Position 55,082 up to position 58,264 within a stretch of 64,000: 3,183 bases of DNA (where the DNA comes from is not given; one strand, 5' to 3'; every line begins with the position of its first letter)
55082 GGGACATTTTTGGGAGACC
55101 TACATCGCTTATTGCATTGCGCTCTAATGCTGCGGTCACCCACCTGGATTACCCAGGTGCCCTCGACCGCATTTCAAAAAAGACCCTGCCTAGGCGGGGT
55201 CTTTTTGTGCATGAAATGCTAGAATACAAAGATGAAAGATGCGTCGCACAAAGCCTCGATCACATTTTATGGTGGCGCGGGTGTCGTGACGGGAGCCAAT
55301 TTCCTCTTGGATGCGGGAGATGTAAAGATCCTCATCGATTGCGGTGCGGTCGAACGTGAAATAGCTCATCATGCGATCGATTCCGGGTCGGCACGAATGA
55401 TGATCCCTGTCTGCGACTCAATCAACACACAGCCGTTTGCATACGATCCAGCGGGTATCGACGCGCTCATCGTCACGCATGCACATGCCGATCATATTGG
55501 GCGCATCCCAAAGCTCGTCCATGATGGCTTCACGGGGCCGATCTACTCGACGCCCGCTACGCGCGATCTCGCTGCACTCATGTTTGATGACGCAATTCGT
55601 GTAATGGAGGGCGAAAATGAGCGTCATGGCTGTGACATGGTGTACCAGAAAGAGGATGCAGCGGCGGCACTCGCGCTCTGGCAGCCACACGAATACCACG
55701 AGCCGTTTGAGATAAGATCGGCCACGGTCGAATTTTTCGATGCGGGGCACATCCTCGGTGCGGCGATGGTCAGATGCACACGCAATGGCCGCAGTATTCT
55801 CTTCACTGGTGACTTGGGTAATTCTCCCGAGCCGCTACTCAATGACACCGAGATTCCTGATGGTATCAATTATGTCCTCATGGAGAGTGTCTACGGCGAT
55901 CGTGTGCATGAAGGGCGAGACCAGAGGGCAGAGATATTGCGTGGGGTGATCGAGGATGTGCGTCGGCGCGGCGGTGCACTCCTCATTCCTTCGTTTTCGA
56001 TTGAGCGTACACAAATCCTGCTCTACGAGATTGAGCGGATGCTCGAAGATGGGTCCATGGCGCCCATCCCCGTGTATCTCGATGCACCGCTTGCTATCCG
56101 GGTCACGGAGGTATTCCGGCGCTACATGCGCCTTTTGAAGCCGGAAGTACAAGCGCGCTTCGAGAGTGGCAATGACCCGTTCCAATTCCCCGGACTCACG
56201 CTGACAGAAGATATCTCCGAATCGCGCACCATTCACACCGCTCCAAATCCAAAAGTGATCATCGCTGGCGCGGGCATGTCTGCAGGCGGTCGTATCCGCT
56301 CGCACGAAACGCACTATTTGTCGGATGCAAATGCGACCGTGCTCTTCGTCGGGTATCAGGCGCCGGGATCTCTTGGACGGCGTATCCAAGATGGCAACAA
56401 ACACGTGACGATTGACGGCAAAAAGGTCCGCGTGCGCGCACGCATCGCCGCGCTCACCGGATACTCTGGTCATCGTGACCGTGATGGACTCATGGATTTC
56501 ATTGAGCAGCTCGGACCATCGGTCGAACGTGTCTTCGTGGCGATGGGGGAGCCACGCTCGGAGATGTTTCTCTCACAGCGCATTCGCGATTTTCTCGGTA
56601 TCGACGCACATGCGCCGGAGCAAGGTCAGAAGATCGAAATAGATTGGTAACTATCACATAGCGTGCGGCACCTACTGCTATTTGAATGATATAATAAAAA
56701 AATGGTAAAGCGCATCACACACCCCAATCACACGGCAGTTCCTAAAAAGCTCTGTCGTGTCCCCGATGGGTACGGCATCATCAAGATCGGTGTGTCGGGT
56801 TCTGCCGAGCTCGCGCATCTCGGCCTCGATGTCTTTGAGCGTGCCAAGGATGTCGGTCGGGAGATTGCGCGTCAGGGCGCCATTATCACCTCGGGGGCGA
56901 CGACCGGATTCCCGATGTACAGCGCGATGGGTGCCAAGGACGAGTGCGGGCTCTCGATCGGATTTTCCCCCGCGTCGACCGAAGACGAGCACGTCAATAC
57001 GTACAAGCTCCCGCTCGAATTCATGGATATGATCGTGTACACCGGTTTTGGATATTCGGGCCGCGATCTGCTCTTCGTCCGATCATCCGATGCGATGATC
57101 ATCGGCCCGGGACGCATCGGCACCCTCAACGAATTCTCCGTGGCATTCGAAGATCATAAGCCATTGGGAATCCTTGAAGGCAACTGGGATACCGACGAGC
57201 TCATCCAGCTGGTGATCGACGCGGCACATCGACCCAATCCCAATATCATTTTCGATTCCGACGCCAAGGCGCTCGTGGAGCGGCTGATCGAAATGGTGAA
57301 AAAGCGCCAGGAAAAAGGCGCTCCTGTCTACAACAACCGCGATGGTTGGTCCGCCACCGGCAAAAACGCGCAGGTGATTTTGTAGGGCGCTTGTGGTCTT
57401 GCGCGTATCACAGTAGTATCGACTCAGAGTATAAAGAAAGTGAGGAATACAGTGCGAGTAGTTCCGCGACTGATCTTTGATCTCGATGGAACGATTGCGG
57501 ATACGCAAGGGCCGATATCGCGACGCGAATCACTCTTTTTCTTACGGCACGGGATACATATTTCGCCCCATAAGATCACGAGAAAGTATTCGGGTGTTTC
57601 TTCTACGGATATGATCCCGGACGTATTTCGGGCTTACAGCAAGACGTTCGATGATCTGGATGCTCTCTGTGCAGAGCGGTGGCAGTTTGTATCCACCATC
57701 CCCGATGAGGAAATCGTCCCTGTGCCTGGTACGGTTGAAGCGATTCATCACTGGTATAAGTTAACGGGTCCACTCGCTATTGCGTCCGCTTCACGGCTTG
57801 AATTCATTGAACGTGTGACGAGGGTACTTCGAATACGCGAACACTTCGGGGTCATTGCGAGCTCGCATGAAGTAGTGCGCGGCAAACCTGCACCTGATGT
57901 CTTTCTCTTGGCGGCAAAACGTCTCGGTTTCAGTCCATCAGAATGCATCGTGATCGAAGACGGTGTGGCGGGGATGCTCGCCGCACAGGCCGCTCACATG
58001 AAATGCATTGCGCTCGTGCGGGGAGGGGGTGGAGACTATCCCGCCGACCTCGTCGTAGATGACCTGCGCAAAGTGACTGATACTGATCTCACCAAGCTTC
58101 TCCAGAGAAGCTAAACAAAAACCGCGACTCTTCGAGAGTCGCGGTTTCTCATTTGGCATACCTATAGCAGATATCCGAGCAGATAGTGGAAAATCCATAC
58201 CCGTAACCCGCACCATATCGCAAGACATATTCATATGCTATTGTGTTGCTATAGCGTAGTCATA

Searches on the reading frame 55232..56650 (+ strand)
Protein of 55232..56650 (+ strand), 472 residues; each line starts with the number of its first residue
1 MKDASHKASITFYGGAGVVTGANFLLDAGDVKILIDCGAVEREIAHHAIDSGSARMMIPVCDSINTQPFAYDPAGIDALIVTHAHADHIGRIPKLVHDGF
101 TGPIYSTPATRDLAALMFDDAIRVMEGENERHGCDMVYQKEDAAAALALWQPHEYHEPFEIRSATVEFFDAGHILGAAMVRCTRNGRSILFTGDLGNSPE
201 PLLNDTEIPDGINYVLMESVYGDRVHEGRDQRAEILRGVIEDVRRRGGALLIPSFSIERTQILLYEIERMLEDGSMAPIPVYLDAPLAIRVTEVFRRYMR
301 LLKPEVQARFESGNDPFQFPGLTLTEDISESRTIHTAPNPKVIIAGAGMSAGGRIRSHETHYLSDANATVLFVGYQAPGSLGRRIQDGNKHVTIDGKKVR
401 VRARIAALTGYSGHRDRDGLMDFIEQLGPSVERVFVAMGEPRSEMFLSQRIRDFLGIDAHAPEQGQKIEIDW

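Call 38: search_protein_families(library=pfam, proteins=[window:55232-56650:+], max_evalue=0.001)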
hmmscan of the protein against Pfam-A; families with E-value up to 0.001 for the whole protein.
window:55232-56650:+ (472 aa): 5 families
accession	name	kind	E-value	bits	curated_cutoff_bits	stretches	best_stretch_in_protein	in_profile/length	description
PF10996.14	Beta-Casp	-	1.7e-33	116.2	27.7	1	260-385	1-120/120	Beta-Casp domain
PF07521.17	RMMBL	-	3.7e-11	43.3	21.6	1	399-462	2-63/63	Zn-dependent metallo-hydrolase RNA specificity domain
PF00753.33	Lactamase_B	-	1.9e-10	41.4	22.7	1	24-216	9-162/196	Metallo-beta-lactamase superfamily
PF16661.11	Lactamase_B_6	-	1.9e-08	34.3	27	1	25-210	1-177/193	Metallo-beta-lactamase superfamily domain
PF12706.13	Lactamase_B_2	-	5.8e-08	33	27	1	67-202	20-150/200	Beta-lactamase superfamily domain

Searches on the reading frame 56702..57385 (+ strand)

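Call 38: search_protein_families(library=pfam, proteins=[window:56702-57385:+], max_evalue=0.001)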
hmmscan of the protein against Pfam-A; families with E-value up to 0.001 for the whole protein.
window:56702-57385:+ (227 aa): 1 family
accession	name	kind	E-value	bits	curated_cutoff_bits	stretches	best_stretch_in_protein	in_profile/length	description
PF18306.6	LDcluster4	-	2.1e-29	102.5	26.3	1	27-188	2-147/151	SLOG cluster4 family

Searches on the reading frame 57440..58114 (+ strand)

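Call 38: search_protein_families(library=pfam, proteins=[window:57440-58114:+], max_evalue=0.001)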
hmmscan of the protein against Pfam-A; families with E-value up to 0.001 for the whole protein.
window:57440-58114:+ (224 aa): 4 families
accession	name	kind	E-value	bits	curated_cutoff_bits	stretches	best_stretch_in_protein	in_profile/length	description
PF13419.12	HAD_2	-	1.2e-25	91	23.8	1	11-191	1-177/178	Haloacid dehalogenase-like hydrolase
PF00702.32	Hydrolase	-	6e-22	79.4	26.4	1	11-186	4-191/191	haloacid dehalogenase-like hydrolase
PF13242.12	Hydrolase_like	-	3.7e-05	24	22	1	146-209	1-72/75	HAD-hyrolase-like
PF12710.13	HAD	-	4e-05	24.5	27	1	12-151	2-140/189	haloacid dehalogenase-like hydrolase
